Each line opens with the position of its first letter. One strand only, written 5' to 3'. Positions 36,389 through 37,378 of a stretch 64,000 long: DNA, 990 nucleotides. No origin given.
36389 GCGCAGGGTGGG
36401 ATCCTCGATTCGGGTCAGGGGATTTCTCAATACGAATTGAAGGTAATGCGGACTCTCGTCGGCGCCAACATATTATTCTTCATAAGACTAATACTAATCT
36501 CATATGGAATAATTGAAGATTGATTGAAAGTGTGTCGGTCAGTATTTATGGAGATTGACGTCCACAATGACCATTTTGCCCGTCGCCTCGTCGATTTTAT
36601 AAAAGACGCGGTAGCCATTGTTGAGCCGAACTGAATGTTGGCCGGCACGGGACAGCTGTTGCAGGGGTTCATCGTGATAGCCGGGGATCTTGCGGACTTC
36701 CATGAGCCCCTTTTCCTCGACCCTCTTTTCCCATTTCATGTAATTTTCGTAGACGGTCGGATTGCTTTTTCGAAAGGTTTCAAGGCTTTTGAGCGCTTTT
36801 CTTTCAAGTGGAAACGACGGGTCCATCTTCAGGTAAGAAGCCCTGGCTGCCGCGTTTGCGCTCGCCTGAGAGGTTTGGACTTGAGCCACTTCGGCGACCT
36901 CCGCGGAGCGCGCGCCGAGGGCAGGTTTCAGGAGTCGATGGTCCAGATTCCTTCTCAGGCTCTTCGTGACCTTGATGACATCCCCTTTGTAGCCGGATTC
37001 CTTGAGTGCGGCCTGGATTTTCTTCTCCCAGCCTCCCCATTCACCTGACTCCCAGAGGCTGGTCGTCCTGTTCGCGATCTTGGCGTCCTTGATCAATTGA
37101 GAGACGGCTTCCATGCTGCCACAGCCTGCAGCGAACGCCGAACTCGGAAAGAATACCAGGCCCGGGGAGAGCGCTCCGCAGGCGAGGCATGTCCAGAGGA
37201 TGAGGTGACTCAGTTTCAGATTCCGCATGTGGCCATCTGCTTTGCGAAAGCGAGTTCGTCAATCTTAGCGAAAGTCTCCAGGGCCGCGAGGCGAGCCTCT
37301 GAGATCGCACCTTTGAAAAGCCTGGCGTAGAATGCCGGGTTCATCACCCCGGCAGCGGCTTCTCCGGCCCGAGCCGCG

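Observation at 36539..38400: Translationally coupled secreted-protein + lipoprotein pair whose second member ends in a complete YoeB/RelE-fold domain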

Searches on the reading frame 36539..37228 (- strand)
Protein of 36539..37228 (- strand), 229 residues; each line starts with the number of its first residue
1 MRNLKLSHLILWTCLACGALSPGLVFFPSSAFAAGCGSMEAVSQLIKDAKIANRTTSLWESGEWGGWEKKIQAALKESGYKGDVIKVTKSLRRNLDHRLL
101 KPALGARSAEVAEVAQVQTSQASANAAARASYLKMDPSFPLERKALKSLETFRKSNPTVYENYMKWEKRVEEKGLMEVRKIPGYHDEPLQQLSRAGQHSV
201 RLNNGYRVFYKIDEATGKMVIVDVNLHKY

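Call 3: search_protein_families(library=pfam, proteins=[window:36539-37228:-], max_evalue=1)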
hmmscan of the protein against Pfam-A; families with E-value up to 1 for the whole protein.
window:36539-37228:- (229 aa): 0 families

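Call 4: search_protein_families(library=ncbifam, proteins=[window:36539-37228:-], max_evalue=1)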
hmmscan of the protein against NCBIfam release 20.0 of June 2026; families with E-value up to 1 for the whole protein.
window:36539-37228:- (229 aa): 0 families

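Call 5: find_homologous_proteins(query=window:36539-37228:-, max_evalue=0.001)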
Query window:36539-37228:- (229 aa): 2 proteins with E <= 0.001 among 1557 candidates.
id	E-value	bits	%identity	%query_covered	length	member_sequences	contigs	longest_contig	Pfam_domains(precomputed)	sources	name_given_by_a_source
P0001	3.1e-148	509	100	100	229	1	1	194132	-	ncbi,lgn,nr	ncbi:MAG: hypothetical protein H7222_13890 [Methylotenera sp.]|nr:hypothetical protein [Oligoflexia 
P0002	5.1e-16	77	55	32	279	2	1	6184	-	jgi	jgi:proteic killer suppression protein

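Call 6: search_solved_structures(query=window:36539-37228:-, max_evalue=10, show_alignments=3)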
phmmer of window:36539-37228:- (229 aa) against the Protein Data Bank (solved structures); distinct sequences matched with E-value up to 10: 1.
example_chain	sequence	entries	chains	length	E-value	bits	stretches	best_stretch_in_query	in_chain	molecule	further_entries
6f8s_B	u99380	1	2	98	1.4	11.8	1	175-214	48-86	Putative Killer protein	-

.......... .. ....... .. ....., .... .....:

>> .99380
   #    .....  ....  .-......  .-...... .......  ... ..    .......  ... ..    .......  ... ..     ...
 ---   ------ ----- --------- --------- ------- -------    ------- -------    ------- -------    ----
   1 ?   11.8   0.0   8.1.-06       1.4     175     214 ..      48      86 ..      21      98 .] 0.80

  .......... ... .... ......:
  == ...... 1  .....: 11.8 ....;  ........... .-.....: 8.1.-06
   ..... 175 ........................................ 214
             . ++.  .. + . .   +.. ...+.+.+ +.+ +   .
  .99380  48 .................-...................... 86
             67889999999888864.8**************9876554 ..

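Call 11: find_encoding_contigs(protein=P0002, flank=6000, max_places=6)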
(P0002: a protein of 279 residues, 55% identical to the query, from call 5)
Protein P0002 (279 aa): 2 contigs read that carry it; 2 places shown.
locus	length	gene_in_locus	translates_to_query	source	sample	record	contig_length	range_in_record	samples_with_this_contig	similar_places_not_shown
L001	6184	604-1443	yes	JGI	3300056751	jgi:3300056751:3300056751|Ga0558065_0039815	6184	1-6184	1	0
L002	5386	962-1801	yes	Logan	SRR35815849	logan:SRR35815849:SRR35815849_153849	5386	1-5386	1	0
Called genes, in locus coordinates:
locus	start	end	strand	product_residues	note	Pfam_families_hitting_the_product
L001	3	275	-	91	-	?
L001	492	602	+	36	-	-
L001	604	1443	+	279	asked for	-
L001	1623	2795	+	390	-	PF02518:HATPase_c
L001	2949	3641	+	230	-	-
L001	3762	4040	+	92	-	-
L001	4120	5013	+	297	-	PF00089:Trypsin, PF13365:Trypsin_2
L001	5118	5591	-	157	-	PF07308:DUF1456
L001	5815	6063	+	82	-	PF04102:SlyX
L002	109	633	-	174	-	PF04239:DUF421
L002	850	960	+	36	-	-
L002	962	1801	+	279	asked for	-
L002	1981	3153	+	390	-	PF02518:HATPase_c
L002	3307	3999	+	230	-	-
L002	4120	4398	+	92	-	-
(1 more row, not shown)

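Call 24: find_homologous_proteins(query=A1, max_evalue=0.001)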
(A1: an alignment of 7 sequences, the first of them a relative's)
Query A1 (7 sequences) (229 aa, profile of the alignment): 10 proteins with E <= 0.001 among 8000 candidates.
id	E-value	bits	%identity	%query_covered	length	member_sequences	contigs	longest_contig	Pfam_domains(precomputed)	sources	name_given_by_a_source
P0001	1.8e-76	275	100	100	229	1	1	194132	-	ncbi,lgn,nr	ncbi:MAG: hypothetical protein H7222_13890 [Methylotenera sp.]|nr:hypothetical protein [Oligoflexia 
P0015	3.3e-67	244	29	100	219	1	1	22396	-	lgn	-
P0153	1.4e-59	220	36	100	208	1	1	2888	-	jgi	jgi:proteic killer suppression protein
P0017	2.9e-52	196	31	54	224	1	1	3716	-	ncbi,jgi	jgi:hypothetical protein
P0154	7.0e-34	136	39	36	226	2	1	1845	-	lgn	-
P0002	1.6e-17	82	55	32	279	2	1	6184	-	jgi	jgi:proteic killer suppression protein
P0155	1.2e-16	79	52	28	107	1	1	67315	PF05015.19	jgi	jgi:toxin HigB-1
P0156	5.8e-16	77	39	40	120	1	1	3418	-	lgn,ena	-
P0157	2.2e-15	75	43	38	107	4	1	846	-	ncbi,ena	-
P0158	3.5e-14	71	57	26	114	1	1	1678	-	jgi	jgi:toxin HigB-1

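Call 26: find_encoding_contigs(protein=P0153, flank=4000, max_places=3)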
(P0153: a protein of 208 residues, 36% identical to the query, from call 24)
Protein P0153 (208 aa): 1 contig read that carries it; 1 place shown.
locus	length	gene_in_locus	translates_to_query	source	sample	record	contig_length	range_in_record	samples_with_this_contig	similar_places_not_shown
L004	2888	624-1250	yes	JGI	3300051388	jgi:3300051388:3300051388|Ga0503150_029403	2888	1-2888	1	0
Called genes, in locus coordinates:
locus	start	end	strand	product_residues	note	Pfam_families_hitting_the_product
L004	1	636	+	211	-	?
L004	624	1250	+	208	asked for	-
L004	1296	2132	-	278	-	PF01048:PNP_UDP_1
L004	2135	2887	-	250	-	?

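Call 28: find_encoding_contigs(protein=P0155, flank=3000, max_places=3)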
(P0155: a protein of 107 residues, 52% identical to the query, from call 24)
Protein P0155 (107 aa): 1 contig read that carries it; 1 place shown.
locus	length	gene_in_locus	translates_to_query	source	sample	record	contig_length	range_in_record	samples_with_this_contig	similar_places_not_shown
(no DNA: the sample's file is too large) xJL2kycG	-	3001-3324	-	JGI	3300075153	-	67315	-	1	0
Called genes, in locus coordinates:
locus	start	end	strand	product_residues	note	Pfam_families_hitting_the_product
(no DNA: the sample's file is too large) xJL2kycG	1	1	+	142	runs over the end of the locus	PF02082:Rrf2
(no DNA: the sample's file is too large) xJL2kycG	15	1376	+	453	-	-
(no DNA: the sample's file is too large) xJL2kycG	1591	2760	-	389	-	-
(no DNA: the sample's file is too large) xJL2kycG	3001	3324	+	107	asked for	PF05015:HigB-like_toxin (weak)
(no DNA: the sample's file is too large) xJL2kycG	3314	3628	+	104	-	PF13560:HTH_31, PF12844:HTH_19 (weak), PF01381:HTH_3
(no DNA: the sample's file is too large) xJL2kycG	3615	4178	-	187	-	PF13521:AAA_28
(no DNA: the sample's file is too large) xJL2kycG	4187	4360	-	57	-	-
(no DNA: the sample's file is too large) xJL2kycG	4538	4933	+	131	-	-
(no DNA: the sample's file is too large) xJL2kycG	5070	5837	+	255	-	PF13505:OMP_b-brl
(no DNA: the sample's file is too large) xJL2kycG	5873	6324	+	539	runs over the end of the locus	-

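Call 38: find_related_loci(query=A4, collection=genome_contigs, flank=6000)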
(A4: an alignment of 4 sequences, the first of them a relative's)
Query A4 (229 aa) in genome_contigs; peptide patterns used: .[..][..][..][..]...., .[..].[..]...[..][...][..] (x = any residue, [..] = any of these).
225 stretches matched a pattern; 206 encode a relative of the query (tblastn E <= 1e-3); the best 80 are kept; 80 distinct loci.
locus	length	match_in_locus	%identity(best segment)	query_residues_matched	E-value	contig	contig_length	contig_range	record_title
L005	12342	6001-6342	38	115-229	6e-20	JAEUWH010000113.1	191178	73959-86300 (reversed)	MAG: Bdellovibrionaceae bacterium isolate new MAG-402 k141_2119093, whole genome shotgun sequence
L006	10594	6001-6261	45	141-229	5e-17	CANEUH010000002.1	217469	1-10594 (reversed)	MAG: Bacteriovoracaceae bacterium isolate CE-Oct18-61 genome assembly, contig: CE-Oct18-C7, whole genome shotgun sequenc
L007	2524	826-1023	57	166-229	1e-16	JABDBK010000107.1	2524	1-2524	MAG: Gammaproteobacteria bacterium isolate BWMinControl_Nextera52_MAG3 3300020766.a:Ga0207028_1640, whole genome shotgun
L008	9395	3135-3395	48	141-229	1e-16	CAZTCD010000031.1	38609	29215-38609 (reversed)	MAG TPA_asm: uncultured Bdellovibrionales bacterium isolate SRP329715_co1_94 genome assembly, contig: NODE_1400_length_3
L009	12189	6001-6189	52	166-229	1e-16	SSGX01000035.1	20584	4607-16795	MAG: Neisseriales bacterium isolate Bin_45_1 c_000000068430, whole genome shotgun sequence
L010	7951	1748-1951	50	164-229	4e-16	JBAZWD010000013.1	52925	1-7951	MAG: Legionellales bacterium isolate SO_2017_GW1_269 NODE_3237_length_52925_cov_1.486212_OW334_2017, whole genome shotgu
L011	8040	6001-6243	47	150-229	4e-16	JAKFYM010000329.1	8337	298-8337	MAG: Bdellovibrionales bacterium isolate ND5_Bin_65 ND5_0008768, whole genome shotgun sequence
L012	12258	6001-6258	43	147-229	2e-15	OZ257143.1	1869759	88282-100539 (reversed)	MAG: Gammaproteobacteria bacterium isolate 3ba8531f-4df8-48da-8f3c-568d6544bbbc genome assembly, chromosome: 1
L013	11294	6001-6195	56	166-229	3e-15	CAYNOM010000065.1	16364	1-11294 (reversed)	MAG TPA_asm: uncultured Polyangiales bacterium isolate SRP319275_co6_81 genome assembly, contig: NODE_1439_length_16364_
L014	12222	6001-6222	49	157-228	3e-15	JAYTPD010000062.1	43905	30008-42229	MAG: Bdellovibrio sp. isolate GFS_4323 GFS_4323_61, whole genome shotgun sequence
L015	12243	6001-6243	47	144-229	3e-15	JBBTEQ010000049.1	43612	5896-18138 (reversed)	MAG: Bdellovibrionota bacterium isolate H41-bin164_1 H41_bin164_1_000000000049, whole genome shotgun sequence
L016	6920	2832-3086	47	144-229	3e-15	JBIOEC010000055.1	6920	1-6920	MAG: Gammaproteobacteria bacterium isolate GcC11-19 k141_1111950_length_6920_cov_18.0000, whole genome shotgun sequence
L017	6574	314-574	44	141-229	6e-15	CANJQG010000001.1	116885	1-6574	MAG: Thiotrichales bacterium isolate RH-23may17-488 genome assembly, contig: RH-23may17-C1053, whole genome shotgun sequ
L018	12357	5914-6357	35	87-229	6e-15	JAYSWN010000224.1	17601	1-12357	MAG: Pseudomonadota bacterium isolate GFS_12952 GFS_12952_223, whole genome shotgun sequence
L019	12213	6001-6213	49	159-229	6e-15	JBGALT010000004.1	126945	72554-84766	MAG: Sandaracinaceae bacterium isolate MAG_AAO_H10.10 AAOH10-10_opera_contig_744, whole genome shotgun sequence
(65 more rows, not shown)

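Call 44: find_related_loci(query=A4, collection=metagenome_contigs, flank=6000)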
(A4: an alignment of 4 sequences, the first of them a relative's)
Query A4 (229 aa) in metagenome_contigs; peptide patterns used: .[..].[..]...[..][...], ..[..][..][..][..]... (x = any residue, [..] = any of these).
384 stretches matched a pattern; 178 encode a relative of the query (tblastn E <= 1e-3); the best 80 are kept; 80 distinct loci.
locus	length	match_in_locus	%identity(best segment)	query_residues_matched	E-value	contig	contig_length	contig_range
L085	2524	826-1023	57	166-229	6e-17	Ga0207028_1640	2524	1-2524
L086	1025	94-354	43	141-229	7e-17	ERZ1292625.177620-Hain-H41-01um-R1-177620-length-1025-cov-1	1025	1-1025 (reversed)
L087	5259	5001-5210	51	162-229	2e-16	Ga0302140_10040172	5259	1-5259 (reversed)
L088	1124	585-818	47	152-229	2e-16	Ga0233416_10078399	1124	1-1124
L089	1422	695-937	47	144-229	1e-15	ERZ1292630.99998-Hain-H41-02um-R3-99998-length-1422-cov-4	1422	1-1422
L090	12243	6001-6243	47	144-229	2e-15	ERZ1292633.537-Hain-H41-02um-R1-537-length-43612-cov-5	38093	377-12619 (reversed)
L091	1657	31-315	44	133-229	2e-15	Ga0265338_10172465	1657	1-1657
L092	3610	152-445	42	132-229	3e-15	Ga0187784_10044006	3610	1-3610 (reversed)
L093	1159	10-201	52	166-229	2e-15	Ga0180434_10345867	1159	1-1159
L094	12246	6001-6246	47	143-229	5e-15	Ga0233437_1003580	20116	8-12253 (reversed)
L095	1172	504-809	40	130-229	5e-15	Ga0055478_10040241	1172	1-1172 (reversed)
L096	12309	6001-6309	40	122-229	8e-15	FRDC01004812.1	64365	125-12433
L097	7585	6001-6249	43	141-229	1e-14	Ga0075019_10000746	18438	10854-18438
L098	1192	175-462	40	131-227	7e-15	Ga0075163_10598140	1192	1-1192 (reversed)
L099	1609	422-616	54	166-229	9e-15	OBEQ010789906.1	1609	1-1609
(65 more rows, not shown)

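Call 59: predict_structure(alignment_id=A6)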
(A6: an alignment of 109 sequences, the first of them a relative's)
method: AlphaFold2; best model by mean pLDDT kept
length: 229 residues; sequences in the alignment: 109
mean_pLDDT: 79.3   pTM: 0.48
mean pLDDT of the five models: 79.3, 78.9, 78.9, 78.5, 78.2
residues with pLDDT >= 90: 113; 70-90: 38; 50-70: 69; < 50: 9
segments of 3 or more residues with pLDDT < 50: 130-135
pLDDT, mean of each block of 10 residues (from residue 1): 56 55 55 72 92 76 90 94 94 78 54 53 55 60 96 96 96 92 93 90 95 91 92
secondary structure, 60 per line:
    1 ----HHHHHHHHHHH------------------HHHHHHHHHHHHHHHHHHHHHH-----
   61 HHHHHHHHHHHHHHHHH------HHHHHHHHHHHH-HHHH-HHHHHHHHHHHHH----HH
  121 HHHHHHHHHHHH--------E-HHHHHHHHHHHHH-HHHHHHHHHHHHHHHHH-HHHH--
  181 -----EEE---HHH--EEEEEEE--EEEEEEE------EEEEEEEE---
elements in order: H5-15 H34-55 H61-77 H84-95 H97-100 H102-114 H119-132 H143-155 H157-173 H175-178 E186-188 E197-203 E206-212 E219-226

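Call 62: fold_search(model_id=the predicted structure, library=pdb)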
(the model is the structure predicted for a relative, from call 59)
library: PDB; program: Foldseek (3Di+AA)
matches with E <= 10: 474; with E <= 0.001: 11
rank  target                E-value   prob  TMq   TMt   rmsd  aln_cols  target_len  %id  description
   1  3oei_C                4.2e-05  1.00  0.32  0.79   2.7        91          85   14  Crystal structure of Mycobacterium tuberculosis RelJK (Rv3357-Rv3358-RelBE3) (released 2011-03-16)
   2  7bwf_A                5.0e-05  1.00  0.32  0.76   2.6        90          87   18  YoeB-YefM complex from Staphylococcus aureus (released 2020-05-20)
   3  6l8e_E                7.1e-05  1.00  0.32  0.76   2.7        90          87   17  Crystal structure of heterohexameric YoeB-YefM complex bound to 26bp-DNA (released 2020-09-02)
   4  6n90_B                7.5e-05  1.00  0.33  0.80   2.5        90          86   13  YoeB/ParE toxin from Agrobacterium tumefaciens (released 2019-11-06)
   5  3oei_K                8.9e-05  1.00  0.32  0.80   2.7        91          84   13  Crystal structure of Mycobacterium tuberculosis RelJK (Rv3357-Rv3358-RelBE3) (released 2011-03-16)
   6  2a6r_C                1.2e-04  1.00  0.32  0.82   2.2        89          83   12  Crystal structure of YoeB under PEG condition (released 2005-08-23)
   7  3oei_G                1.3e-04  1.00  0.32  0.81   2.7        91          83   13  Crystal structure of Mycobacterium tuberculosis RelJK (Rv3357-Rv3358-RelBE3) (released 2011-03-16)
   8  7v6w_E                2.7e-04  1.00  0.31  0.71   3.7        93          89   14  Crystal structure of heterohexameric Sa2YoeB-Sa2YefM complex bound to 26bp-DNA (released 2021-12-15)
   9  7v5y_E                3.5e-04  1.00  0.30  0.71   3.7        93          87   16  Crystal structure of hexameric complex of Sa2YoeB-Sa2YefM toxin-antitoxin from Staphylococcus aureus (released 2021-12-15)
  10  2a6q_E                3.7e-04  1.00  0.32  0.78   2.8        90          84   12  Crystal structure of YefM-YoeB complex (released 2005-08-23)
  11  7v6w_F                3.7e-04  1.00  0.31  0.72   3.7        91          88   14  Crystal structure of heterohexameric Sa2YoeB-Sa2YefM complex bound to 26bp-DNA (released 2021-12-15)
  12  6n90_A                1.1e-03  1.00  0.31  0.73   3.1        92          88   13  YoeB/ParE toxin from Agrobacterium tumefaciens (released 2019-11-06)
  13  7xbj_A                1.2e-03  0.99  0.30  0.24  18.1       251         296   15  Txp40, an insecticidal toxin protein from Xenorhabdus nematophila (released 2023-03-29)
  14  8yxv_E                1.3e-03  1.00  0.32  0.80   2.6        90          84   16  Toxin-antitoxin complex from Streptococcus pneumoniae (released 2025-04-09)
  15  3g5o_B                1.5e-03  1.00  0.29  0.73   2.8        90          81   21  The crystal structure of the toxin-antitoxin complex RelBE2 (Rv2865-2866) from Mycobacterium tuberculosis (released 2009-04-14)
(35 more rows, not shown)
